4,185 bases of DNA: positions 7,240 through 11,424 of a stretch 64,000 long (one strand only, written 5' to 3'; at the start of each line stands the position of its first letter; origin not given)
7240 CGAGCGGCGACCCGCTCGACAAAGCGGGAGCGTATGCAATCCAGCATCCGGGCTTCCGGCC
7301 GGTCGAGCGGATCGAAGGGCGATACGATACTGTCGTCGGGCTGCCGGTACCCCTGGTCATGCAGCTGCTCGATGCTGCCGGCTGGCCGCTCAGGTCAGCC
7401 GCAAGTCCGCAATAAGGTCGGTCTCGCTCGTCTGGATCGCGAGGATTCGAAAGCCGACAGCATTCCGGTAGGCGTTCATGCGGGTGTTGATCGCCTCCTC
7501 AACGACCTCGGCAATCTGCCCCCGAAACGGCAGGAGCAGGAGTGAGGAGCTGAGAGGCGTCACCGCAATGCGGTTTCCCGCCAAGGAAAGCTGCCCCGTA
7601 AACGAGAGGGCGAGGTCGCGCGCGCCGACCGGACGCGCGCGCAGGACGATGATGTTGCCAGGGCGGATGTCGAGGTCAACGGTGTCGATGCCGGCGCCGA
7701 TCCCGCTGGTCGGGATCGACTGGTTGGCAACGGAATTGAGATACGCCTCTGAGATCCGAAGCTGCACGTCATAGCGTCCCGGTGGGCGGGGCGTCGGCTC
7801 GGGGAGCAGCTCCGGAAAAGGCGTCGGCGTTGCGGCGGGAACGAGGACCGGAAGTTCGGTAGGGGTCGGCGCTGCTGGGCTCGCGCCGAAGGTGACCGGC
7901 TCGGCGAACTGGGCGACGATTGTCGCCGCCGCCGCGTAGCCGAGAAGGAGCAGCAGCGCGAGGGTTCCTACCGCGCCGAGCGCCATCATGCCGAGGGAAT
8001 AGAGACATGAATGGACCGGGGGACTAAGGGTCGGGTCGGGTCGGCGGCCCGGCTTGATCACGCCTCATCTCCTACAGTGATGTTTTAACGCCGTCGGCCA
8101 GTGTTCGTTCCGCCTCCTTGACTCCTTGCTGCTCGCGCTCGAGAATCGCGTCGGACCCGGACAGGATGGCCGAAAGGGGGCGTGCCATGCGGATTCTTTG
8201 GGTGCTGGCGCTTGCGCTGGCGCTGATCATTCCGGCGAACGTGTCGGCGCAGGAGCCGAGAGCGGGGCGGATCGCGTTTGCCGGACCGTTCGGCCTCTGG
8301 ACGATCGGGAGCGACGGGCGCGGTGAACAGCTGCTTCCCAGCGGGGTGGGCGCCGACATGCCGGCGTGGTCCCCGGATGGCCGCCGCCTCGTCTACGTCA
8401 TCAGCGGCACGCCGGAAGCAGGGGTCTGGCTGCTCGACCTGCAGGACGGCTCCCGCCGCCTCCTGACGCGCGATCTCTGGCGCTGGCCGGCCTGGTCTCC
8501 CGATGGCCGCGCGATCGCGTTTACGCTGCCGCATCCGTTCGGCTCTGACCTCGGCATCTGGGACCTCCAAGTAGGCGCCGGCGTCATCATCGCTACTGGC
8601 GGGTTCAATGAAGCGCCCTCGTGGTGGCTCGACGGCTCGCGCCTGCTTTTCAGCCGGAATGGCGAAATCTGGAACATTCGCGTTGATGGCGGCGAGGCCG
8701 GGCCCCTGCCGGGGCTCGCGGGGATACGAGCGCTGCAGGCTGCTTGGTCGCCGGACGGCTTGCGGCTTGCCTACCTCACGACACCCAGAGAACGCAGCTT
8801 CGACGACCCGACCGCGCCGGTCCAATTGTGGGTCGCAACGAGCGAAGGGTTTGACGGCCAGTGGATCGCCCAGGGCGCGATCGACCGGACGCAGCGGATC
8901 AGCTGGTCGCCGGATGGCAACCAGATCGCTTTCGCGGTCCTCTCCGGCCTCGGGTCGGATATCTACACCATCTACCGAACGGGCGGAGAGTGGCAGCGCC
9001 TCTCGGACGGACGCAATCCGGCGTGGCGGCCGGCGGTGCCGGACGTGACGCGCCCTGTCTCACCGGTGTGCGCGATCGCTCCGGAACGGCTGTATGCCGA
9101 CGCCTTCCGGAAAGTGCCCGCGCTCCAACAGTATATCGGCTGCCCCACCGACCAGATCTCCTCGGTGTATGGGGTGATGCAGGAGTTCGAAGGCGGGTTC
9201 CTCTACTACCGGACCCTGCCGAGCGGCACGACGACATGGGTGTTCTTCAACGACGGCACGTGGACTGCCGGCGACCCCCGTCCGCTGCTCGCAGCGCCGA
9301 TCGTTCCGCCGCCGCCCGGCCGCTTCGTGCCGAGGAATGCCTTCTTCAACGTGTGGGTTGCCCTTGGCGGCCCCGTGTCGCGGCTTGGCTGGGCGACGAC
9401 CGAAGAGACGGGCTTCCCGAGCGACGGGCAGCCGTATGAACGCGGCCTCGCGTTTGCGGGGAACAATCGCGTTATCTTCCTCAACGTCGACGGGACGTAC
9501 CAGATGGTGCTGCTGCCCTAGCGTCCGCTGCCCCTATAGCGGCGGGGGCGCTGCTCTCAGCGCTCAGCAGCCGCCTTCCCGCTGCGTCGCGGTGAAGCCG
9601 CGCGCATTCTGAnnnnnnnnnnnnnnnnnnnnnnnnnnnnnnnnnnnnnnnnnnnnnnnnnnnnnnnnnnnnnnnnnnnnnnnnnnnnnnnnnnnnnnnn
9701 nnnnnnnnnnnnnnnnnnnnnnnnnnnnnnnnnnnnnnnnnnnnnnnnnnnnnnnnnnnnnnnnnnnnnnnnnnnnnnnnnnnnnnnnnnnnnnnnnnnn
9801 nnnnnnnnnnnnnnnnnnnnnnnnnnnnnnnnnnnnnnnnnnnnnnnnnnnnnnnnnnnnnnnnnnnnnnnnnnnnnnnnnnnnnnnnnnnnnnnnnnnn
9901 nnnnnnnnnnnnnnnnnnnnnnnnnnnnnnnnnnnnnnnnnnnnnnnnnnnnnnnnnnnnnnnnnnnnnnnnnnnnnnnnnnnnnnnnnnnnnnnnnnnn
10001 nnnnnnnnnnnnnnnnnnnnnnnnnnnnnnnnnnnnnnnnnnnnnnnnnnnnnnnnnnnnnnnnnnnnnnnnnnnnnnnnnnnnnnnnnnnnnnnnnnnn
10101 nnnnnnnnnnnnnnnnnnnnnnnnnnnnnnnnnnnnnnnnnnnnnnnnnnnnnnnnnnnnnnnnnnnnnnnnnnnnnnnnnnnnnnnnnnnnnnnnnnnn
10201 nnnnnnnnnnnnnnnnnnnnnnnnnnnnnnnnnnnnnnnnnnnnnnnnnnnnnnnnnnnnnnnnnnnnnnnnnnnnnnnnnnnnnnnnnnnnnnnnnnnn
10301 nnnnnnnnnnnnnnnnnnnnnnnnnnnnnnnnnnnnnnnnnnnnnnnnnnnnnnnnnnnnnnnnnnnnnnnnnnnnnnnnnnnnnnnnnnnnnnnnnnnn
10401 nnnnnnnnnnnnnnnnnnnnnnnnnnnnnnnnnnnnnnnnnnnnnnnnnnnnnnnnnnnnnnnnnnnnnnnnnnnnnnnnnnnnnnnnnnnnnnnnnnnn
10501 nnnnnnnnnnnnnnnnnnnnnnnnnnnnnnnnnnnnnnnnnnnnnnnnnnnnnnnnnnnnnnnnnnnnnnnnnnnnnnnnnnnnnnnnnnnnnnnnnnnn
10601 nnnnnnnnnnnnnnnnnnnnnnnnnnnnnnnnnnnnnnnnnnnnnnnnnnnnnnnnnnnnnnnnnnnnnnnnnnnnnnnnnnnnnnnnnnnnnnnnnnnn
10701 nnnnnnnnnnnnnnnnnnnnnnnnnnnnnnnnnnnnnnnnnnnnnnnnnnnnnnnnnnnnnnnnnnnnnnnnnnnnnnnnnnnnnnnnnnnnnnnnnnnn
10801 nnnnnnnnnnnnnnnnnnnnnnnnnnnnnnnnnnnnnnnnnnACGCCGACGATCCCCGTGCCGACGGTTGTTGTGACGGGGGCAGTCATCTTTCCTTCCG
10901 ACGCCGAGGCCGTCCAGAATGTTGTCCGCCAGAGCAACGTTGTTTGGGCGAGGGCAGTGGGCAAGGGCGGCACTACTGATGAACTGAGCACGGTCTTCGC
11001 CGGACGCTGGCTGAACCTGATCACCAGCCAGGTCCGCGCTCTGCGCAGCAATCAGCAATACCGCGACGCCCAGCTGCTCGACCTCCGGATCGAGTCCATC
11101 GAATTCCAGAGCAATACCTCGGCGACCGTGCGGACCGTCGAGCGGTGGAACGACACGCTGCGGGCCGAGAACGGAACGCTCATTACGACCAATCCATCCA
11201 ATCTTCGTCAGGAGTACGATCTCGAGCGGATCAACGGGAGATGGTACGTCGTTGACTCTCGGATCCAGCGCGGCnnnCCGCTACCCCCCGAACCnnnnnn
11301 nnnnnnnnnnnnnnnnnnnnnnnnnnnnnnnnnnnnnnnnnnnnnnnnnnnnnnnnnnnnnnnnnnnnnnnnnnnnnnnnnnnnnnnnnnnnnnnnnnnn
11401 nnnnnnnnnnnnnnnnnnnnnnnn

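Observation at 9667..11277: Kinase homologue lacks the catalytic Asp and the DFG Gly (HRN / VSPDT / DFS)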

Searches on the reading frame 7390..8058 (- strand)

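Call 8: search_protein_families(library=pfam, proteins=[window:7390-8058:-], max_evalue=0.001)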
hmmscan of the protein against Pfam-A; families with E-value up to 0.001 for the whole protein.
window:7390-8058:- (222 aa): 1 family
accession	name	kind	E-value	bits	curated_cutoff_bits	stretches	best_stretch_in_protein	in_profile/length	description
PF11209.13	LmeA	-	0.0007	20.1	27.3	1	88-216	85-213/217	LmeA-like phospholipid-binding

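Call 71: search_protein_families(library=ncbifam, proteins=[window:7390-8058:-], max_evalue=0.001)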
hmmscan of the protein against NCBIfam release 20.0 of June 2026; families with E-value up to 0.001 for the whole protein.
window:7390-8058:- (222 aa): 0 families

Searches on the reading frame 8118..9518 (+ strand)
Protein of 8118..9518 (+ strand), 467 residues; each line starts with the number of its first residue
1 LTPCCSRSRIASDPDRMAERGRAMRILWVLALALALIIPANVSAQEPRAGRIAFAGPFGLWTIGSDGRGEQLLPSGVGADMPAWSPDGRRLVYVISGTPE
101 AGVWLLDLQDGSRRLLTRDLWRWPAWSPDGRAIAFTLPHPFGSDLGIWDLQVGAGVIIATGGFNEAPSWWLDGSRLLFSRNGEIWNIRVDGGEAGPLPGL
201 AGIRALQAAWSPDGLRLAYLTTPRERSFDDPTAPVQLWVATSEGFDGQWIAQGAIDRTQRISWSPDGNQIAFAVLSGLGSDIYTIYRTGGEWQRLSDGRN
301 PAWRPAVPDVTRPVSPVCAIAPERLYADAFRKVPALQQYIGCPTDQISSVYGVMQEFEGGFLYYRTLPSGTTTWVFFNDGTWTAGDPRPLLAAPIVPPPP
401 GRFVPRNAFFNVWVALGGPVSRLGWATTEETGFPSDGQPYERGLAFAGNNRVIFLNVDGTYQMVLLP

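Call 8: search_protein_families(library=pfam, proteins=[window:8118-9518:+], max_evalue=0.001)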
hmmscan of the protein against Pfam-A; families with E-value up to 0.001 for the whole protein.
window:8118-9518:+ (467 aa): 2 families
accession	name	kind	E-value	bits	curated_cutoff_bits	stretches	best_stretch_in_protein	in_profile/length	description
PF07676.18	PD40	-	9.1e-21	73.7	20.9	0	80-94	12-26/38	WD40-like Beta Propeller Repeat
PF00930.27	DPPIV_N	-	6.9e-07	28.8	22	0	249-274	93-119/354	Dipeptidyl peptidase IV (DPP IV) N-terminal region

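Call 71: search_protein_families(library=ncbifam, proteins=[window:8118-9518:+], max_evalue=0.001)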
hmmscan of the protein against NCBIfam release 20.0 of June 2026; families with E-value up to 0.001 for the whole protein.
window:8118-9518:+ (467 aa): 4 families
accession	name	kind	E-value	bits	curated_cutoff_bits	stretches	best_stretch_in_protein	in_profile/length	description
TIGR02800.1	propeller_TolB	equivalog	3.6e-21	75.6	343.15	2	124-219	196-295/418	Tol-Pal system beta propeller repeat protein TolB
NF002183.0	PRK01029.1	equivalog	1e-12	47.9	405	1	64-180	267-389/429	Tol-Pal system protein TolB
NF033523.0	lasso_peptidase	equivalog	4.7e-11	42.2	400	1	51-136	64-149/638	Atxe2 family lasso peptide isopeptidase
NF053518.1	DipepPtdsDpp5Prph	equivalog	2.4e-06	26.4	900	0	206-297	15-103/655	dipeptidyl-peptidase Dpp5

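Call 73: find_homologous_proteins(query=window:8118-9518:+)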
Query window:8118-9518:+ (467 aa): 4448 proteins with E <= 0.001 among 8000 candidates; the best 120 are listed.
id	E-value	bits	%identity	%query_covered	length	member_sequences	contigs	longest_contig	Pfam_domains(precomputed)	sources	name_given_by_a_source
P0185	9.0e-268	907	87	95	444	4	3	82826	PF26549.1,PF00930.28,PF26550.2,PF07676.19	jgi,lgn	jgi:hypothetical protein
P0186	3.5e-254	862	83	95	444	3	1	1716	PF26549.1,PF00930.28,PF26550.2,PF07676.19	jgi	jgi:hypothetical protein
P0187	5.8e-254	862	84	91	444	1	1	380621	PF26549.1,PF00930.28,PF26550.2,PF07676.19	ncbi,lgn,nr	ncbi:MAG: hypothetical protein KatS3mg060_2965 [Dehalococcoidia bacterium]|nr:MAG: hypothetical prot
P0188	6.1e-217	739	72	92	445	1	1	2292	PF26549.1,PF00930.28,PF26550.2,PF07676.19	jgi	jgi:TolB protein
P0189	2.1e-216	738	73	95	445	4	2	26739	PF26549.1,PF00930.28,PF23381.2,PF26550.2,PF07676.19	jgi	jgi:dipeptidyl aminopeptidase/acylaminoacyl peptidase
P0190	1.0e-202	693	67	92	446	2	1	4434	PF26549.1,PF00930.28,PF26550.2,PF07676.19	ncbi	-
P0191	1.8e-96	342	58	57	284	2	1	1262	PF08310.18,PF07676.19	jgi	jgi:hypothetical protein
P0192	1.4e-41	161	30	57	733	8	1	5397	PF10647.16,PF25174.2,PF00930.28,PF23381.2,PF14583.13,PF12894.14,PF24817.2,PF00486.35,PF07676.19,PF26549.1,PF24797.2,PF26550.2,PF25460.2,PF19283.5,PF02897.22,PF23414.2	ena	-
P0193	5.0e-41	159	29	48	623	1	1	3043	PF10647.16,PF25174.2,PF00930.28,PF23381.2,PF14583.13,PF12894.14,PF24817.2,PF07676.19,PF26549.1,PF24797.2,PF09142.18,PF08662.18,PF26550.2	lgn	-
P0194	1.4e-40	158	27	56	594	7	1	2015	PF25174.2,PF00930.28,PF23381.2,PF14583.13,PF12894.14,PF24817.2,PF07676.19,PF08450.19,PF26549.1,PF24797.2,PF26550.2,PF25460.2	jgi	jgi:Tol biopolymer transport system component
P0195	1.2e-38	151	30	56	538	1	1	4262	PF25174.2,PF00930.28,PF23381.2,PF14583.13,PF24817.2,PF06832.19,PF07676.19,PF08450.19,PF26549.1,PF24797.2,PF09142.18,PF26550.2,PF02897.22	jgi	jgi:Tol biopolymer transport system component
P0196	1.3e-38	151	33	48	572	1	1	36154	PF25174.2,PF26549.1,PF00930.28,PF24797.2,PF23381.2,PF14583.13,PF12894.14,PF26550.2,PF25460.2,PF07676.19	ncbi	ncbi:MAG: DPP IV N-terminal domain-containing protein [Gaiellaceae bacterium]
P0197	2.0e-35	141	29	49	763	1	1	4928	PF25174.2,PF26549.1,PF00930.28,PF24797.2,PF23381.2,PF26550.2,PF00486.35,PF25460.2,PF07676.19,PF23414.2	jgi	jgi:Tol biopolymer transport system component/DNA-binding winged helix-turn-helix (wHTH) protein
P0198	2.6e-35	140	28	57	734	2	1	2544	PF25174.2,PF00930.28,PF23381.2,PF14583.13,PF24817.2,PF00486.35,PF07676.19,PF26549.1,PF24797.2,PF26550.2,PF25460.2,PF19283.5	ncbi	-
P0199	3.5e-35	140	29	49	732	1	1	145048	PF25174.2,PF00930.28,PF23381.2,PF14583.13,PF24817.2,PF00486.35,PF07676.19,PF26549.1,PF24797.2,PF08662.18,PF26550.2,PF25460.2,PF19283.5,PF02897.22,PF23414.2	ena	-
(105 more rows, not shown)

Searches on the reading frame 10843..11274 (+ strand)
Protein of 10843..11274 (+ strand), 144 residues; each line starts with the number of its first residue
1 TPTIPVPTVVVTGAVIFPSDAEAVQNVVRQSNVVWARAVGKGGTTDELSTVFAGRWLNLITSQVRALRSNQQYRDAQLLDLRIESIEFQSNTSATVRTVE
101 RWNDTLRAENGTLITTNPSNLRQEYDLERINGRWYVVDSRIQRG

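Call 19: find_homologous_proteins(query=window:10843-11274:+)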
Query seq(144 aa): 43 candidates shared short words with the query, none scored E <= 0.001.

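Call 31: search_protein_representatives(protein=window:10879-11274:+)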
Query: 132 residues. Proteins with E-value up to 0.001 (for the whole library): 65; up to 1e-10: 18; up to 1e-30: 2. The best 65 are listed.
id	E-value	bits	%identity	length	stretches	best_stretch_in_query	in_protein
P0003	1.2e-73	261.5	93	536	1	1-132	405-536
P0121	2.7e-37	144.1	55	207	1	1-131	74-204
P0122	5.6e-24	101.1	42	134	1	9-131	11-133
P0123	1.0e-20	90.5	40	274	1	8-131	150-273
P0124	3.6e-17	79.1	35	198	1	13-131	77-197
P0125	9.3e-17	77.8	35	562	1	9-131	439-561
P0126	6.0e-16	75.2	35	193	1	10-131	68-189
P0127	2.7e-15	73.0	35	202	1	10-127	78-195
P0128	1.3e-13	67.6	37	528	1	10-130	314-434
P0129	8.5e-13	65.0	31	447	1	8-130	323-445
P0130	1.4e-12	64.3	37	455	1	14-117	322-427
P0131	1.8e-12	64.0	35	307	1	5-129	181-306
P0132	2.5e-12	63.5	30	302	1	6-131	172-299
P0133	4.4e-12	62.7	33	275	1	14-131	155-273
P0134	2.1e-11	60.5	41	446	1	6-116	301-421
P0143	2.8e-09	53.6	33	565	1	12-121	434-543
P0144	9.9e-09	51.9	30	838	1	13-131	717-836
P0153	2.4e-07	47.4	36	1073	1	6-129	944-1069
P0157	9.8e-07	45.4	33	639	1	11-129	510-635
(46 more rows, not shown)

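Call 34: search_protein_families(library=pfam, proteins=[P0121, P0123, P0125, P0128, P0129, P0130, P0143, P0144, P0153, P0157], max_evalue=0.001)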
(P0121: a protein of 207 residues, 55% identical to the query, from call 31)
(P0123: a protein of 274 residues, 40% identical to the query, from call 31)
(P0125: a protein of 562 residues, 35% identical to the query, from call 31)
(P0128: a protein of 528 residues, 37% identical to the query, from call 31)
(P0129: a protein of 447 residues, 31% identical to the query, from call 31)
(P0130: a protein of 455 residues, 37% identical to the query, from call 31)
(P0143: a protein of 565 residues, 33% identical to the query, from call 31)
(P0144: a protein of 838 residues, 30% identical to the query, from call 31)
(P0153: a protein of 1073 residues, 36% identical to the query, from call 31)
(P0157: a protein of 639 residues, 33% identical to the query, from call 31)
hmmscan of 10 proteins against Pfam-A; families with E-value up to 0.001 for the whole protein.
P0121 (207 aa): 1 family
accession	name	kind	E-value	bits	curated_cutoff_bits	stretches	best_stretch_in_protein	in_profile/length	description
PF13355.12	ARC6-like_IMS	-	5e-05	24.3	22.8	1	97-196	13-115/117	ARC6-like, IMS domain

P0123 (274 aa): 1 family
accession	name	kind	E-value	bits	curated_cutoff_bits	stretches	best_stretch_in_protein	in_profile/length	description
PF13355.12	ARC6-like_IMS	-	3.8e-05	24.6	22.8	1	162-266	9-116/117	ARC6-like, IMS domain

P0125 (562 aa): 1 family
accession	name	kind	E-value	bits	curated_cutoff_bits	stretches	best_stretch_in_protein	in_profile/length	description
PF13355.12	ARC6-like_IMS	-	9e-07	29.9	22.8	1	464-554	23-116/117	ARC6-like, IMS domain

P0128 (528 aa): 4 families
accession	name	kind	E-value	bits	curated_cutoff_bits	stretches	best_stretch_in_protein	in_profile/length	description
PF13365.12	Trypsin_2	-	1.1e-27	97.9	27.6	1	98-230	1-144/144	Trypsin-like peptidase domain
PF00089.32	Trypsin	-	6.4e-09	36.4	20.6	1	76-246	7-210/220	Trypsin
PF13355.12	ARC6-like_IMS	-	6e-05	24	22.8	1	329-428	14-116/117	ARC6-like, IMS domain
PF05036.18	SPOR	-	0.00067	20.4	21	0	457-523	13-74/76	SPOR domain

P0129 (447 aa): 2 families
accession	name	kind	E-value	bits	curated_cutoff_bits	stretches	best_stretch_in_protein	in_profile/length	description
PF13355.12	ARC6-like_IMS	-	3.6e-05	24.7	22.8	1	353-439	27-116/117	ARC6-like, IMS domain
PF14415.11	DUF4424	-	4.8e-05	23.1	27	0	39-67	165-193/306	Domain of unknown function (DUF4424)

P0130 (455 aa): 0 families

P0143 (565 aa): 0 families

P0144 (838 aa): 1 family
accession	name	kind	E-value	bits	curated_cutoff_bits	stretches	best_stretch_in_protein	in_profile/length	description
PF01835.25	MG2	-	0.00055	20.7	32.8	0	81-141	33-96/96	MG2 domain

P0153 (1073 aa): 4 families
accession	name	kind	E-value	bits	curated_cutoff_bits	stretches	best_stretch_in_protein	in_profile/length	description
PF13355.12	ARC6-like_IMS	-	1.2e-05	26.3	22.8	0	970-1064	21-116/117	ARC6-like, IMS domain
PF02012.26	BNR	-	6.7e-05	22.7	27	0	676-685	3-12/12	BNR/Asp-box repeat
PF14870.12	PSII_BNR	-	0.00029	20.7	27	0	587-684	40-138/303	Photosynthesis system II assembly factor YCF48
PF15902.12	Sortilin-Vps10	-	0.00031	20.1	33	1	587-685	3-111/446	Sortilin, neurotensin receptor 3,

P0157 (639 aa): 2 families
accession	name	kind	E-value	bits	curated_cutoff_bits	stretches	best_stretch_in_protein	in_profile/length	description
PF10571.15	UPF0547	-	1.2e-07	32.2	29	1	88-112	1-25/26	Uncharacterised protein family UPF0547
PF13248.11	Zn_ribbon_3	-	0.00029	20.6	27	1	88-108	3-23/26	zinc-ribbon domain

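Call 45: predict_structure(alignment_id=A4)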
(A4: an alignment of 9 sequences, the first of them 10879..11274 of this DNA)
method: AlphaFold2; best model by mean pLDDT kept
length: 132 residues; sequences in the alignment: 9
mean_pLDDT: 93.4   pTM: 0.86
mean pLDDT of the five models: 93.4, 93.2, 93.0, 92.9, 92.3
residues with pLDDT >= 90: 115; 70-90: 10; 50-70: 7; < 50: 0
segments of 3 or more residues with pLDDT < 50: none
pLDDT, mean of each block of 10 residues (from residue 1): 73 97 97 98 97 98 96 94 96 96 90 96 94 57
secondary structure, 60 per line:
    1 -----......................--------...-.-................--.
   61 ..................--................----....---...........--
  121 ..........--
elements in order: H6-27 H42-57 E60-78 E81-96 E101-104 E108-118 E121-130
